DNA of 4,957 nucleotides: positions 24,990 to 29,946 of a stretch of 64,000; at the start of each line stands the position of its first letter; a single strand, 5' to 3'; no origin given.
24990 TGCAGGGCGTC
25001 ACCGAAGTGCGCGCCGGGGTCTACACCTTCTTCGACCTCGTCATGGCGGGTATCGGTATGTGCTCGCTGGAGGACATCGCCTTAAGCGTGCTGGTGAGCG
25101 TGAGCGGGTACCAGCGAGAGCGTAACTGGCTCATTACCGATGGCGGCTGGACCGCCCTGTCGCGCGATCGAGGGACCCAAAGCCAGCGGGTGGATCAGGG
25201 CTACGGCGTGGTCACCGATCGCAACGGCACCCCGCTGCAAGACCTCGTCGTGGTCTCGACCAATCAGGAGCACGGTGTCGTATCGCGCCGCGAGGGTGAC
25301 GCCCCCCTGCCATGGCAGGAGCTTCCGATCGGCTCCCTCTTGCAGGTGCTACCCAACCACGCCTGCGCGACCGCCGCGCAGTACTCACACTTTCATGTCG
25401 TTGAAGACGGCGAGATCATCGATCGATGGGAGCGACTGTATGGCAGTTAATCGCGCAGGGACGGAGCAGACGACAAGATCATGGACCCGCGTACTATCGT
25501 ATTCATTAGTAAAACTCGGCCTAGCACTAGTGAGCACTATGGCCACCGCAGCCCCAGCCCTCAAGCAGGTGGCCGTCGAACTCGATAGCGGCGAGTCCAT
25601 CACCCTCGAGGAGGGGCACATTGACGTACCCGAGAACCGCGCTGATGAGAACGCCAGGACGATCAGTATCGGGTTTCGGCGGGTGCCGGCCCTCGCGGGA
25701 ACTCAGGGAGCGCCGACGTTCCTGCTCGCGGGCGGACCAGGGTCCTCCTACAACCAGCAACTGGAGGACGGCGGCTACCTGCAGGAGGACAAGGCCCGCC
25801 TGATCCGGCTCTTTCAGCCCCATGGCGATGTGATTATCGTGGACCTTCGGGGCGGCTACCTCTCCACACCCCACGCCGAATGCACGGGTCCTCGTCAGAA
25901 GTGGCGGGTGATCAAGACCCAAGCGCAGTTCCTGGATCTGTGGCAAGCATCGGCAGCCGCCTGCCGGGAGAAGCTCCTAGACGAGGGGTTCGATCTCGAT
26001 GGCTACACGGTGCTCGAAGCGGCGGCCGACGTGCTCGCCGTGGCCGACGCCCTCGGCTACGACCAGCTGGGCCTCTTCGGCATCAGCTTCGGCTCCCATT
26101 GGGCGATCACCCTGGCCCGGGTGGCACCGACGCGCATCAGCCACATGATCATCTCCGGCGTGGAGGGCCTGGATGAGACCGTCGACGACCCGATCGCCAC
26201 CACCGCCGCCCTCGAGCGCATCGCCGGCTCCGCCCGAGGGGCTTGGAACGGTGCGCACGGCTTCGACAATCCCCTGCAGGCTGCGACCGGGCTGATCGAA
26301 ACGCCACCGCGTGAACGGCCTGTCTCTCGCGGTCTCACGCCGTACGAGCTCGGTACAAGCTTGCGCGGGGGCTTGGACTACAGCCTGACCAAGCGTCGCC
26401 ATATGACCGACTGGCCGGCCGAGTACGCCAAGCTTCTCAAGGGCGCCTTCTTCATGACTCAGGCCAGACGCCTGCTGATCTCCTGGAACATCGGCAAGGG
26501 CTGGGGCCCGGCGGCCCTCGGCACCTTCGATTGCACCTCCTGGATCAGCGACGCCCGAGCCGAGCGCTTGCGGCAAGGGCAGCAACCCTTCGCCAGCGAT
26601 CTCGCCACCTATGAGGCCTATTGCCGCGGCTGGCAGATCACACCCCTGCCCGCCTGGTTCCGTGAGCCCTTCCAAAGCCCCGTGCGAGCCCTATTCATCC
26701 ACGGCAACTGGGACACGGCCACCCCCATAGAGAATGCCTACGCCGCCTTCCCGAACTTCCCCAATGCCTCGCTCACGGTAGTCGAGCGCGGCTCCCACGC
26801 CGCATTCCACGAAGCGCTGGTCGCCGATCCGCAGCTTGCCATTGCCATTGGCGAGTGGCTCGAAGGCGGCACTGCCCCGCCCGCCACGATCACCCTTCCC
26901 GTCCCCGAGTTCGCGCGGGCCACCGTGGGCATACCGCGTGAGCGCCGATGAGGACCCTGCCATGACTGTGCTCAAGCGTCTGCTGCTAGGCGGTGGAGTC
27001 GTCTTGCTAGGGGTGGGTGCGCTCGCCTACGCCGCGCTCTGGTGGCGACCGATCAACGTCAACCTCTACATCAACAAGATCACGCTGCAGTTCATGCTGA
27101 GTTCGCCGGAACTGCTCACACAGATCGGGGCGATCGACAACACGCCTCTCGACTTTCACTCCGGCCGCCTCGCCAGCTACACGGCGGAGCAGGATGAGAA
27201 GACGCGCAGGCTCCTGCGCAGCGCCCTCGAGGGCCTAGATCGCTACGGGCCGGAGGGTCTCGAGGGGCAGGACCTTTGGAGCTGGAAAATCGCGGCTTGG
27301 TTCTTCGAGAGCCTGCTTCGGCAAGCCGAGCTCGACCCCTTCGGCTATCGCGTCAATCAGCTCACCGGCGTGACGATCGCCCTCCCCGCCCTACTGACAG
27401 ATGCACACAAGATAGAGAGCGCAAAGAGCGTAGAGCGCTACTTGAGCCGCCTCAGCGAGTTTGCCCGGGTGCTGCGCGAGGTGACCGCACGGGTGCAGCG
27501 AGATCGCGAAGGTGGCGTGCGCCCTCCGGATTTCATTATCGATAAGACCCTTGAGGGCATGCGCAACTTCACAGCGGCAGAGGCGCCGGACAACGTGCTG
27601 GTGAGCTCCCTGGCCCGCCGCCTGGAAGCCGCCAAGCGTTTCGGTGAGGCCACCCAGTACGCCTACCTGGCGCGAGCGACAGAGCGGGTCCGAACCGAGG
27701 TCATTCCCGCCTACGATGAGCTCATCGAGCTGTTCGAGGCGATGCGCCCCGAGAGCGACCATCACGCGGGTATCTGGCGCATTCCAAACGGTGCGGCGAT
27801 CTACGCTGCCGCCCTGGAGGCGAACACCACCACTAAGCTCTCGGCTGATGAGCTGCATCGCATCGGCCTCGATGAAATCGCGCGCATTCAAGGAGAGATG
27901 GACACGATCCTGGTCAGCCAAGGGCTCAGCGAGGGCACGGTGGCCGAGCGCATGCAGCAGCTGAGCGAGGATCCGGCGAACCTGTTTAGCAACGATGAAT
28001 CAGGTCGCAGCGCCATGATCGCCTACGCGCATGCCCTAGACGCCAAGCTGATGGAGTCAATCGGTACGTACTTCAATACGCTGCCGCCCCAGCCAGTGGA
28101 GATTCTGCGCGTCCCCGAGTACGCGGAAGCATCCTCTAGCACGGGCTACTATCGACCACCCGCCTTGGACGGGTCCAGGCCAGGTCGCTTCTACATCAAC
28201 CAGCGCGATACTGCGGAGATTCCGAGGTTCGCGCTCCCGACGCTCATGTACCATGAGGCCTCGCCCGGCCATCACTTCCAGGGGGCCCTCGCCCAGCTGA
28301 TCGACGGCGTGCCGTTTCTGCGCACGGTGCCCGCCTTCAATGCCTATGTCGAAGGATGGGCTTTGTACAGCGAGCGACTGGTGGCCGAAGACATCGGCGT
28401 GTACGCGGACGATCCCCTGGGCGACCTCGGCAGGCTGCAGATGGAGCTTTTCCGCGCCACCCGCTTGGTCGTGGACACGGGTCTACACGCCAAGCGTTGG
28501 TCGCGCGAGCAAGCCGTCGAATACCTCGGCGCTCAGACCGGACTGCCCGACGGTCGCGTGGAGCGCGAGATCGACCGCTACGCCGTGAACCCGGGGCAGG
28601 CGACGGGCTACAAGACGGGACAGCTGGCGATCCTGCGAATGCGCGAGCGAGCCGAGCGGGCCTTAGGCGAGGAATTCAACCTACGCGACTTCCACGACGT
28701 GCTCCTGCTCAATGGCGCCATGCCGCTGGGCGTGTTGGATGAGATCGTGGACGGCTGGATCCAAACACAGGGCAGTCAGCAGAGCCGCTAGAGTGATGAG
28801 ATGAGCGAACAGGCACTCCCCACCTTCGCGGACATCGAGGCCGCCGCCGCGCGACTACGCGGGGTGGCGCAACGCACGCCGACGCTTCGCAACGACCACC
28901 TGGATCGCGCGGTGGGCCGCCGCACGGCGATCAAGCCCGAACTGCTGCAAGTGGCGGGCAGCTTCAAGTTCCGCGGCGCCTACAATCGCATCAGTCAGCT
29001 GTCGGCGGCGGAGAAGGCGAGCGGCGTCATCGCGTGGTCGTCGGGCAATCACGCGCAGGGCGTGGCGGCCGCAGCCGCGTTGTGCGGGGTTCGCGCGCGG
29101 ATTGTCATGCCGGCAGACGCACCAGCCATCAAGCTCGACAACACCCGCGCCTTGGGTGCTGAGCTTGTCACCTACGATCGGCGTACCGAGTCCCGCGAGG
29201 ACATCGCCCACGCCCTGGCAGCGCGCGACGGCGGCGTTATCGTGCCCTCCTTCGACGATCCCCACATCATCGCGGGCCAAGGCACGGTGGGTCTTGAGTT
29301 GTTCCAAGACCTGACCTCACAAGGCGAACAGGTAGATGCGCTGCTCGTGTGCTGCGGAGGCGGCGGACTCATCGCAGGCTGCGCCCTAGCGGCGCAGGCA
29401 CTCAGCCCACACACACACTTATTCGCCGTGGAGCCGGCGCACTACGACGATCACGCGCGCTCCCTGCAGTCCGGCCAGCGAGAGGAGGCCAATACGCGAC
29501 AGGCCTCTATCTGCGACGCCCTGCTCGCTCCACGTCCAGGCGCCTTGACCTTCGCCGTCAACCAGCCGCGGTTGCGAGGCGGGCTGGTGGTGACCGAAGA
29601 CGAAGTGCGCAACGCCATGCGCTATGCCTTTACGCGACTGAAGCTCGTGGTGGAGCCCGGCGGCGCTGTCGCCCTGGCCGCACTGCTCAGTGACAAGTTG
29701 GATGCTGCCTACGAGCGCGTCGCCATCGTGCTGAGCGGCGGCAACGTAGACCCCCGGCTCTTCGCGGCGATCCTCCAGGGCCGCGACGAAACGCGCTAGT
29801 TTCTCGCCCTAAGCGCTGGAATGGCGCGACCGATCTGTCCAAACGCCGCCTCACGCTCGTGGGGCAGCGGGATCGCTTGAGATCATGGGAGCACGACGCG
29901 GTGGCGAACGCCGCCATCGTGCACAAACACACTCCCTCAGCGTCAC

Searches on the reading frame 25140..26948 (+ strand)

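Call 62: search_protein_families(library=pfam, proteins=[window:25140-26948:+], max_evalue=0.0001)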
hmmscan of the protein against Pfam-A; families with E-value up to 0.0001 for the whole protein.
window:25140-26948:+ (603 aa): 2 families
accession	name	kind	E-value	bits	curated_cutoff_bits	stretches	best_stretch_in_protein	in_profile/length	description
PF00561.26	Abhydrolase_1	-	7.4e-14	52.4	25.8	1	195-368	5-123/245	alpha/beta hydrolase fold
PF08386.16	Abhydrolase_4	-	6.5e-06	26.7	21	1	487-556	7-76/103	TAP-like protein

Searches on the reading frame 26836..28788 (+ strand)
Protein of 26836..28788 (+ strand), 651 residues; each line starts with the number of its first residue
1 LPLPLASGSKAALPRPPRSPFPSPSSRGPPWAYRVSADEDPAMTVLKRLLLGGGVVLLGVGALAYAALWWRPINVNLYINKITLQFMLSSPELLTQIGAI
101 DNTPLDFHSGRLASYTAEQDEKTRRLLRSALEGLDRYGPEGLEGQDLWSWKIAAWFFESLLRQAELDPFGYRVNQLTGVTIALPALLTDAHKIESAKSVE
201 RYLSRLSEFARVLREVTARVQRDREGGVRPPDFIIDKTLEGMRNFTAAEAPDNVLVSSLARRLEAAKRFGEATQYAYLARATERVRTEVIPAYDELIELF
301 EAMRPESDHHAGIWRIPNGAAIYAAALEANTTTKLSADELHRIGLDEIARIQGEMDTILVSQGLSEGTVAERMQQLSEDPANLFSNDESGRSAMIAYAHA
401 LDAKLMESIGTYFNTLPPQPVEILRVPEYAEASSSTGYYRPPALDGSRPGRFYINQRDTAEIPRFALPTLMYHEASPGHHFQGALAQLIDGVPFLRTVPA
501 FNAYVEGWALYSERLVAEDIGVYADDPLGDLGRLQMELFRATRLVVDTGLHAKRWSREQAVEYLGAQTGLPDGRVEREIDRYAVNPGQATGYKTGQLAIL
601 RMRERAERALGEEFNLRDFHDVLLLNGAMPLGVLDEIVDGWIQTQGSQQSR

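Call 62: search_protein_families(library=pfam, proteins=[window:26836-28788:+], max_evalue=0.0001)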
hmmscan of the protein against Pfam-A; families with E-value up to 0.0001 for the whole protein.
window:26836-28788:+ (651 aa): 1 family
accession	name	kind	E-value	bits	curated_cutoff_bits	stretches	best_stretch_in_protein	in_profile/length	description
PF05960.17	DUF885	-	3.9e-156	522.2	32.4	1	91-637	1-531/532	Bacterial protein of unknown function (DUF885)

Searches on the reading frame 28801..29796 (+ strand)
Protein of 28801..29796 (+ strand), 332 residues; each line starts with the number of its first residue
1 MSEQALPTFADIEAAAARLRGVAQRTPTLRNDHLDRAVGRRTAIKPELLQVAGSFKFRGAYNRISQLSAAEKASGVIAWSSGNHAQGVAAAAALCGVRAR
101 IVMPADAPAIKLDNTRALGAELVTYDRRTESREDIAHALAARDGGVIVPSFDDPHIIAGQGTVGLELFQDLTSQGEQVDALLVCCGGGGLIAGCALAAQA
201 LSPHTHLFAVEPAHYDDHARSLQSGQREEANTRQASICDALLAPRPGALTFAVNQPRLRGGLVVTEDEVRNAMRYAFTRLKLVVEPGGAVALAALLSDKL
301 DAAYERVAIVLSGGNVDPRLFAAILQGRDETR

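Call 10: search_protein_families(library=pfam, proteins=[window:28801-29796:+], max_evalue=0.001)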
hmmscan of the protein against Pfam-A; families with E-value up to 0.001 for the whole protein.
window:28801-29796:+ (332 aa): 1 family
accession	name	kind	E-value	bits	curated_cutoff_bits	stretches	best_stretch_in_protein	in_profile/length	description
PF00291.31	PALP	-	2.6e-70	237.5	35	1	24-313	6-295/295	Pyridoxal-phosphate dependent enzyme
